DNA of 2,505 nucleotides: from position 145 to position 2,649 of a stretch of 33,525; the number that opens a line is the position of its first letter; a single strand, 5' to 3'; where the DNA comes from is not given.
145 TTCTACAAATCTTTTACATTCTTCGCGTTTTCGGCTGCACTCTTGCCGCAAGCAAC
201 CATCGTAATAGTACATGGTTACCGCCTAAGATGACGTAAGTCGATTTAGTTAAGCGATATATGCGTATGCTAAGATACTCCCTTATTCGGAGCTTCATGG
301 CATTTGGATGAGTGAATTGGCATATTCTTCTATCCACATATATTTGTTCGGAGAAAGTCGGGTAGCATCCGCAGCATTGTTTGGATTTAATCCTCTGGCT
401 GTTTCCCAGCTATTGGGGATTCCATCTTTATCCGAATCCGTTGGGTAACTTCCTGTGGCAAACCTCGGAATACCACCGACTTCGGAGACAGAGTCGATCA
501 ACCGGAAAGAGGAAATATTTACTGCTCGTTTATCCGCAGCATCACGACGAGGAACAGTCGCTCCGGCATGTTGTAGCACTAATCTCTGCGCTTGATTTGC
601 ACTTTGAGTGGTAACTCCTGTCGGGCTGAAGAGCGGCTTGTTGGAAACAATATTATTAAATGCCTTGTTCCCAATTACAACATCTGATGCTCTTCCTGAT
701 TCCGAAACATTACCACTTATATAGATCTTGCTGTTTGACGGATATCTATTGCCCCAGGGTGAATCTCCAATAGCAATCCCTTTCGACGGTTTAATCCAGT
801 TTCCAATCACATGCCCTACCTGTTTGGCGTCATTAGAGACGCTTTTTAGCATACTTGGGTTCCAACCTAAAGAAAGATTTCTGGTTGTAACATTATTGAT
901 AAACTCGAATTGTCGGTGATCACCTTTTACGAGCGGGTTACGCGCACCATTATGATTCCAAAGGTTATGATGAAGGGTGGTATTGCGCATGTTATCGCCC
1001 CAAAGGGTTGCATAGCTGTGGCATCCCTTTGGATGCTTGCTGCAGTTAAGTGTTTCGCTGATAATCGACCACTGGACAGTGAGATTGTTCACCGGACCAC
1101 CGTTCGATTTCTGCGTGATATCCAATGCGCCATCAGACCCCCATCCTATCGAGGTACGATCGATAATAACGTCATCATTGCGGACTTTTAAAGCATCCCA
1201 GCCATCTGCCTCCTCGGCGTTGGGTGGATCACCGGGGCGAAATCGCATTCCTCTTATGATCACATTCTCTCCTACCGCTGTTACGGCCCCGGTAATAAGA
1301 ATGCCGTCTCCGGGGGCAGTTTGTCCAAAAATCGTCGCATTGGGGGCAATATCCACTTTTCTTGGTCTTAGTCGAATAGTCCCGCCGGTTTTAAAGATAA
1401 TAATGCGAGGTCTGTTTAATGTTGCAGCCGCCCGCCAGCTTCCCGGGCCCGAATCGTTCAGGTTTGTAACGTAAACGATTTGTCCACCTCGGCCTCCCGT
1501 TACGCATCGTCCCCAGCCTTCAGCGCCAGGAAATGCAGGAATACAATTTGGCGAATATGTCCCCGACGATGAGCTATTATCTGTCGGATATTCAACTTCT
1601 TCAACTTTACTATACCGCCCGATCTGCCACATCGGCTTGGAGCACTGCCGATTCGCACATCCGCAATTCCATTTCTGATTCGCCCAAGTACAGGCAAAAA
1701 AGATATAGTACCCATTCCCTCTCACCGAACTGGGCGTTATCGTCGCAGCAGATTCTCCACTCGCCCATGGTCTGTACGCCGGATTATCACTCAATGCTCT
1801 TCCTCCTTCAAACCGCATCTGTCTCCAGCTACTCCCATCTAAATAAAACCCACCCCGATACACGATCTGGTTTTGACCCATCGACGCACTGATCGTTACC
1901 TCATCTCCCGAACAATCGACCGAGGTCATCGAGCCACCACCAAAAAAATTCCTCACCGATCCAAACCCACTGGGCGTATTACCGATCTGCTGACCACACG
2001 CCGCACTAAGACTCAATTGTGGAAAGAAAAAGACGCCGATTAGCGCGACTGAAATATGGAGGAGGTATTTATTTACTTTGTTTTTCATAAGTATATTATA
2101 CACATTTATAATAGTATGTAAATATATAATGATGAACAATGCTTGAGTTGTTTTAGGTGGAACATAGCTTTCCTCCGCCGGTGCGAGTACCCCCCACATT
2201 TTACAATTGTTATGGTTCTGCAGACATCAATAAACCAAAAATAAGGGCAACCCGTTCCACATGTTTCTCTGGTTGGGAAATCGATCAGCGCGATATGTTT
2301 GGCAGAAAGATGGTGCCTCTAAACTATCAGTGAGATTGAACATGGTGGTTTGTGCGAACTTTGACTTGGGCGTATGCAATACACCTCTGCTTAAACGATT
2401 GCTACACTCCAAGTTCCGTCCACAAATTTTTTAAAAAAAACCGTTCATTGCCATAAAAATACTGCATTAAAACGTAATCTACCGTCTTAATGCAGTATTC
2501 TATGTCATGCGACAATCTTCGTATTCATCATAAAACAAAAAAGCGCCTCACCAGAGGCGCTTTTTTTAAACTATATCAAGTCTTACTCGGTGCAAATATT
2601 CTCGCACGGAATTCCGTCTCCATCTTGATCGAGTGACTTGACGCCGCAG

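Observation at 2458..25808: Six copies of a 42-bp palindromic element (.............-N16-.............), confined to intergenic gaps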

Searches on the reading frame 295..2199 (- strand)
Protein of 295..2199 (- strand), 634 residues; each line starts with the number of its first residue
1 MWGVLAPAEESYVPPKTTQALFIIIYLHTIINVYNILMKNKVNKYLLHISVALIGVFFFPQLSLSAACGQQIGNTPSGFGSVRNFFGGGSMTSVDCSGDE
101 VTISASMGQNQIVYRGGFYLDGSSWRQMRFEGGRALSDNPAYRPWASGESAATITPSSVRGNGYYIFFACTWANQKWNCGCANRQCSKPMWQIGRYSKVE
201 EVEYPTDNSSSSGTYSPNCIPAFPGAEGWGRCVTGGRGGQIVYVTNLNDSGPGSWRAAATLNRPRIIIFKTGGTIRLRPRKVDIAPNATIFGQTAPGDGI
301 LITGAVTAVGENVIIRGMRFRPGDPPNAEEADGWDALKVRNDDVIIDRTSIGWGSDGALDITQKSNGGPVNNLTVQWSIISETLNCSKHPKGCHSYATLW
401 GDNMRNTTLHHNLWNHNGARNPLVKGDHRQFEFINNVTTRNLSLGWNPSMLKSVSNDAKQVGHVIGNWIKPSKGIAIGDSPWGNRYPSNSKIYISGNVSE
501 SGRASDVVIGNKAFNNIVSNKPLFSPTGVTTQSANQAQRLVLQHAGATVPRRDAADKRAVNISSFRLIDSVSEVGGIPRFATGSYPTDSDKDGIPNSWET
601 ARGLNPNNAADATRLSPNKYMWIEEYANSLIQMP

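Call 6: search_protein_families(library=ncbifam, proteins=[window:295-2199:-])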
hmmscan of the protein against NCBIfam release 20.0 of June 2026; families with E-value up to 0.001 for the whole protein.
window:295-2199:- (634 aa): 1 family
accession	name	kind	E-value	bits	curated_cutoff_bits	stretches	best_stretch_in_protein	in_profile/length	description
NF041900.1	pec_ly_PelZ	equivalog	3e-43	148.2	840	1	220-583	25-398/422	pectate lyase PelZ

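Call 36: find_encoding_contigs(protein=window:295-2199:-, flank=10000, max_places=5)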
Protein window:295-2199:- (634 aa): 1 contig read that carries it; 1 place shown.
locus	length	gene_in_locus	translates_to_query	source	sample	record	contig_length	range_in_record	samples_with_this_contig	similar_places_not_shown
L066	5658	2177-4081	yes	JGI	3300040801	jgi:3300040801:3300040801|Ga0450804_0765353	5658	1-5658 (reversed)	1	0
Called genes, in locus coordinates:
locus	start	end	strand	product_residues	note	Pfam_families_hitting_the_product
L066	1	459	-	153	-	?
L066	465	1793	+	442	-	PF05901:Excalibur (weak)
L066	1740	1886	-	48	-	-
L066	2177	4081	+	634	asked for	-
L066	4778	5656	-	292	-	PF00920:ILVD_EDD_N, PF24877:ILV_EDD_C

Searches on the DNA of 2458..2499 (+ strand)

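Call 69: build_rna_model(alignment_id=A3, structure=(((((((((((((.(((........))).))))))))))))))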
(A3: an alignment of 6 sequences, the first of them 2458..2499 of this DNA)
Model R1 built from alignment A3 (6 sequences, 42 columns); structure: as given.
model positions 42; base pairs 16; branch points 0; effective number of sequences 6; information 1.201 bits per position. Calibrated on 0.2 Mb of random sequence (short: E-values are rough).
structure used (alignment columns):
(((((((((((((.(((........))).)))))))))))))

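Call 70: search_with_rna_model(model_id=R1, sources=[window, L010, L011, L013, L014, L066, L067, L068], max_evalue=10)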
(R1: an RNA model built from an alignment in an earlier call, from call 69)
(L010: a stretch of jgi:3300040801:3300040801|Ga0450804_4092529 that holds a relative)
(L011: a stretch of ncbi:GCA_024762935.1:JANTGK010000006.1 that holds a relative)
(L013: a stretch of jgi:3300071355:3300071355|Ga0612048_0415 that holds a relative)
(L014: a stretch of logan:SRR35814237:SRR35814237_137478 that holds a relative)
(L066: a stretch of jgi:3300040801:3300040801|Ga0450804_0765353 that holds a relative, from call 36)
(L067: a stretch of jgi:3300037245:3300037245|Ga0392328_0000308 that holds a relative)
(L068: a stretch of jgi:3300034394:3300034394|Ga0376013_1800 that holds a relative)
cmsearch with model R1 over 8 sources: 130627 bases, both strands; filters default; matches with E-value up to 10: 18.
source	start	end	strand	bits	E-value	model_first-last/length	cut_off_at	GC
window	20352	20393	+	64.4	8.5e-12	1-42/42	no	0.31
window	25767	25808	-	63.5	1.3e-11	1-42/42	no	0.33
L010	3568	3609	-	63.5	1.3e-11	1-42/42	no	0.33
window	2458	2499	+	62.5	2.4e-11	1-42/42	no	0.31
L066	1877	1918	-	62.5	2.4e-11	1-42/42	no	0.31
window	7252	7293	+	61.5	3.8e-11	1-42/42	no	0.29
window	11758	11799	+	60.7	5.8e-11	1-42/42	no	0.4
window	25767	25808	+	59.9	9.1e-11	1-42/42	no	0.33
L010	3568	3609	+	59.9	9.1e-11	1-42/42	no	0.33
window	20352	20393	-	59.2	1.3e-10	1-42/42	no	0.31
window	2458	2499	-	56.4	5.7e-10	1-42/42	no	0.31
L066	1877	1918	+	56.4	5.7e-10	1-42/42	no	0.31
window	19340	19381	+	55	1.2e-09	1-42/42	no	0.33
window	11758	11799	-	53.7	2.3e-09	1-42/42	no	0.4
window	7252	7293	-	50.8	1.1e-08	1-42/42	no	0.29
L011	1785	1820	+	15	1.6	1-42/42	no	0.28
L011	1785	1820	-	14.8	1.8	1-42/42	no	0.28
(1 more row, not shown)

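Call 86: search_with_rna_model(model_id=R1, sources=[L069], max_evalue=10)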
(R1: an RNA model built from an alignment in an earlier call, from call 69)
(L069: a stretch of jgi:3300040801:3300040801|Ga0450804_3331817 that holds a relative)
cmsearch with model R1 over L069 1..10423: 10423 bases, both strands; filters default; matches with E-value up to 10: 4.
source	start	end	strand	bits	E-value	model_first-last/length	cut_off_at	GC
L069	4796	4837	-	47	6.4e-09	1-42/42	no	0.31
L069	1056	1097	-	41.7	1e-07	1-42/42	no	0.33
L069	1056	1097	+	39.4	3.5e-07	1-42/42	no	0.33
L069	4798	4835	+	31.1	2.7e-05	3-40/42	no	0.32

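Call 92: search_with_rna_model(model_id=R1, sources=[L070], max_evalue=10, show_alignments=6)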
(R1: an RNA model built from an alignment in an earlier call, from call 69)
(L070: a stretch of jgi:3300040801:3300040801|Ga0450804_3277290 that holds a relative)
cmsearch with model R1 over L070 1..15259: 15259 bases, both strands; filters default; matches with E-value up to 10: 7.
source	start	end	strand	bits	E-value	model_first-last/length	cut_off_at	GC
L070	1176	1217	+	34.1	8.5e-06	1-42/42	no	0.43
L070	12832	12873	+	28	0.00021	1-42/42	no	0.4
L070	12832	12873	-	26.6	0.00044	1-42/42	no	0.4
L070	9885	9926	+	26.2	0.00052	1-42/42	no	0.4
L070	14332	14373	-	18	0.04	1-42/42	no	0.4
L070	14332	14373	+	16.5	0.088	1-42/42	no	0.4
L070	4775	4816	-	15.2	0.17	1-42/42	no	0.29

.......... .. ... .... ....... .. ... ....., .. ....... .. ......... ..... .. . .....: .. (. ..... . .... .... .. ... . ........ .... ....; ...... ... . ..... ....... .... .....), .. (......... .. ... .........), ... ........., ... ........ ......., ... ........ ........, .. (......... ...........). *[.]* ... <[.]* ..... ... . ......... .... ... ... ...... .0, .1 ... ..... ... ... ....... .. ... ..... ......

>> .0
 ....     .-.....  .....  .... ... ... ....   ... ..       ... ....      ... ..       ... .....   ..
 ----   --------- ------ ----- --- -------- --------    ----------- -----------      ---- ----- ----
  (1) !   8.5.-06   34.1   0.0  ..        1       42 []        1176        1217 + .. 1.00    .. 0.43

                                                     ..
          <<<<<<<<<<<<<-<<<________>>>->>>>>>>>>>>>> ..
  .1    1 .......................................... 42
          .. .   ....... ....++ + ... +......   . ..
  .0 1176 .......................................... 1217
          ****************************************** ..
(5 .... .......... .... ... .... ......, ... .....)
